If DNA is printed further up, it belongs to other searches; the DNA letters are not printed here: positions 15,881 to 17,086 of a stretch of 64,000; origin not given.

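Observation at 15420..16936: Permuted two-gene HipA-family kinase module: Zn-ribbon kinase first, then a HipS-like domain fused to an Xre HTH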

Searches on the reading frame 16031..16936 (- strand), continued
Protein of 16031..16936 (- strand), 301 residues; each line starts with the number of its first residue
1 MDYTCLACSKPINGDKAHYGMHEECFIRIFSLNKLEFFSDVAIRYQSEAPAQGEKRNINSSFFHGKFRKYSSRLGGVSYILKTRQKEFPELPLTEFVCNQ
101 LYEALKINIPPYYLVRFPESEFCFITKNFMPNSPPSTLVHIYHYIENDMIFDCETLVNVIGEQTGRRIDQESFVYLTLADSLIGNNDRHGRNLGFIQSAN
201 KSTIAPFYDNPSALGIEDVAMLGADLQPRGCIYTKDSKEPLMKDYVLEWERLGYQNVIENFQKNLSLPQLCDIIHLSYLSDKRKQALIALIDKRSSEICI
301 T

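Call 68: search_dna_similar(query=window:16031-16936:-, collection=plasmids, mode=protein, max_evalue=0.001, max_rows=15)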
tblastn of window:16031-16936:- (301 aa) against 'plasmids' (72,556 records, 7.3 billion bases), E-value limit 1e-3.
Records with a match: 7; places in all: 7; records where one place covers at least 80% of the query: 1.
Best place of each record, by identity: <60% 7.
By first word of the organism name: Burkholderia 3; Parabacteroides 1; Phocaeicola 1; Legionella 1; Bartonella 1.
By predicted mobility (MOB-suite, as given by PLSDB): non-mobilizable 6; conjugative 1.
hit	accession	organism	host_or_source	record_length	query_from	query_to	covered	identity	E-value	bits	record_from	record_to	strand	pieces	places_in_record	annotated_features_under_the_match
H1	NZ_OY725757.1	Parabacteroides distasonis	-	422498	5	298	98%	23.5%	2e-8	63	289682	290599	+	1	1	HipA domain-containing protein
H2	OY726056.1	Phocaeicola massiliensis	-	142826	79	285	69%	25.1%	4e-4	49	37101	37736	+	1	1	record has no annotation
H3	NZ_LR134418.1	Legionella adelaidensis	environmental,Cooling tower water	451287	79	298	73%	23.6%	1e-4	51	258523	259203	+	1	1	lpg2370 family Dot/Icm T4SS effector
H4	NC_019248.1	Bartonella sp. TT0105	Mus caroli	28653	77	209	44%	27.2%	1e-5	54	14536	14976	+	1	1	type II toxin-antitoxin system HipA family toxin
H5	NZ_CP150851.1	Burkholderia pyrrocinia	-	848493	84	209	42%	26.5%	6e-7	58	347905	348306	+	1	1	HipA domain-containing protein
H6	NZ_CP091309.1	Burkholderia pyrrocinia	-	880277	84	209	42%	26.5%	2e-6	57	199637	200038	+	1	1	HipA domain-containing protein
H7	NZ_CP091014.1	Burkholderia cenocepacia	-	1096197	84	209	42%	26.5%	5e-6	56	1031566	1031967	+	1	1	none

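Call 69: get_annotated_region(hit=H1, flank=3000)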
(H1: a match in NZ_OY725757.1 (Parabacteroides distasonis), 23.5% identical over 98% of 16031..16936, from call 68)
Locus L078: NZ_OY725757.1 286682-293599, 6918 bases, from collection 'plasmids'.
description: Parabacteroides distasonis strain Parabacteroides distasonis TSDC17.2-1.1 plasmid 12, complete sequence
organism: Parabacteroides distasonis (NCBI taxid 823)
taxonomy: Bacteria; Bacteroidota; Bacteroidia; Bacteroidales; Tannerellaceae; Parabacteroides; Parabacteroides distasonis
host: -; source: -; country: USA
typing (MOB-suite, as given by PLSDB): non-mobilizable
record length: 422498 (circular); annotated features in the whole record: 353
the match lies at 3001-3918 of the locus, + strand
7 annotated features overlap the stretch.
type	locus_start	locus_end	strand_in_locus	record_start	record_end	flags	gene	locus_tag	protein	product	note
CDS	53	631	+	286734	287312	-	-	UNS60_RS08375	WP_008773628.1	metallophosphoesterase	-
CDS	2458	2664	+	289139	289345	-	-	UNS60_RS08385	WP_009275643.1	helix-turn-helix transcriptional regulator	-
CDS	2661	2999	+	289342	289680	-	-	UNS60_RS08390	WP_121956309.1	HipA N-terminal domain-containing protein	-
CDS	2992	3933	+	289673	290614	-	-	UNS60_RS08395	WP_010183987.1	HipA domain-containing protein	-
CDS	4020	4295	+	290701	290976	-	-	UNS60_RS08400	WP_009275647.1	hypothetical protein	-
CDS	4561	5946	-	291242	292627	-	mnmE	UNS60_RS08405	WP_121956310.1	tRNA uridine-5-carboxymethylaminomethyl(34) synthesis GTPase MnmE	GO:0006400 - tRNA modification [Evidence IEA]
CDS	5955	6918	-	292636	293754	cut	-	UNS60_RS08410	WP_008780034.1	DUF362 domain-containing protein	-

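Call 72: search_solved_structures(query=L078:2992-3930:+, max_evalue=0.001, show_alignments=3)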
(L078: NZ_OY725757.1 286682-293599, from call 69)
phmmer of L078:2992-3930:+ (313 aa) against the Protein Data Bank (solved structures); distinct sequences matched with E-value up to 0.001: 16.
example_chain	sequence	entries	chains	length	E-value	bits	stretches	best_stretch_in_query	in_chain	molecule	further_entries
8ezr_B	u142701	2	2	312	3.1e-57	197.3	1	33-310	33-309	HipT(Lp)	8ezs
7vkb_A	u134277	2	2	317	3.2e-57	197.2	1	33-310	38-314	HipA_C domain-containing protein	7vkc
7wcf_A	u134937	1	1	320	1.2e-56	195.3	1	33-310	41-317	HipA_C domain-containing protein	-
7ab3_C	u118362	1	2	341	8.6e-17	64.5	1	1-226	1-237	HipA_C domain-containing protein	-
7ab4_C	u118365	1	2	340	1.3e-16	63.9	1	3-226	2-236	HipA_C domain-containing protein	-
7ab5_C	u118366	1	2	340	4.8e-16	62.1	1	3-224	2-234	HipA_C domain-containing protein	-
2wiu_A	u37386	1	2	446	2.8e-09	39.9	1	132-283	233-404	PROTEIN HIPA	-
3tpd_A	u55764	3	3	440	4.2e-09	39.3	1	142-283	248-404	Serine/threonine-protein kinase HipA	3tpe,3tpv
4yg7_D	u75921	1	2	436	1.8e-08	37.2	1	132-283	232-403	Serine/threonine-protein kinase HipA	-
3fbr_A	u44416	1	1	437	1.8e-08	37.2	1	132-283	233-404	Serine/threonine-protein kinase toxin HipA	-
3dnt_A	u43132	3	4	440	1.8e-08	37.2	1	132-283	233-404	Protein hipA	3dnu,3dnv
5k98_A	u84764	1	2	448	1.9e-08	37.1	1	132-283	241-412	Serine/threonine-protein kinase HipA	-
3hzi_A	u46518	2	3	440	2.9e-08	36.5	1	142-283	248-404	Protein hipA | Serine/threonine-protein kinase HipA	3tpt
3tpb_A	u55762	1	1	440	2.9e-08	36.5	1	142-283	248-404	Serine/threonine-protein kinase HipA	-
4pu3_A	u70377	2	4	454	3.1e-05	26.6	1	54-241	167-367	Toxin-antitoxin system toxin HipA family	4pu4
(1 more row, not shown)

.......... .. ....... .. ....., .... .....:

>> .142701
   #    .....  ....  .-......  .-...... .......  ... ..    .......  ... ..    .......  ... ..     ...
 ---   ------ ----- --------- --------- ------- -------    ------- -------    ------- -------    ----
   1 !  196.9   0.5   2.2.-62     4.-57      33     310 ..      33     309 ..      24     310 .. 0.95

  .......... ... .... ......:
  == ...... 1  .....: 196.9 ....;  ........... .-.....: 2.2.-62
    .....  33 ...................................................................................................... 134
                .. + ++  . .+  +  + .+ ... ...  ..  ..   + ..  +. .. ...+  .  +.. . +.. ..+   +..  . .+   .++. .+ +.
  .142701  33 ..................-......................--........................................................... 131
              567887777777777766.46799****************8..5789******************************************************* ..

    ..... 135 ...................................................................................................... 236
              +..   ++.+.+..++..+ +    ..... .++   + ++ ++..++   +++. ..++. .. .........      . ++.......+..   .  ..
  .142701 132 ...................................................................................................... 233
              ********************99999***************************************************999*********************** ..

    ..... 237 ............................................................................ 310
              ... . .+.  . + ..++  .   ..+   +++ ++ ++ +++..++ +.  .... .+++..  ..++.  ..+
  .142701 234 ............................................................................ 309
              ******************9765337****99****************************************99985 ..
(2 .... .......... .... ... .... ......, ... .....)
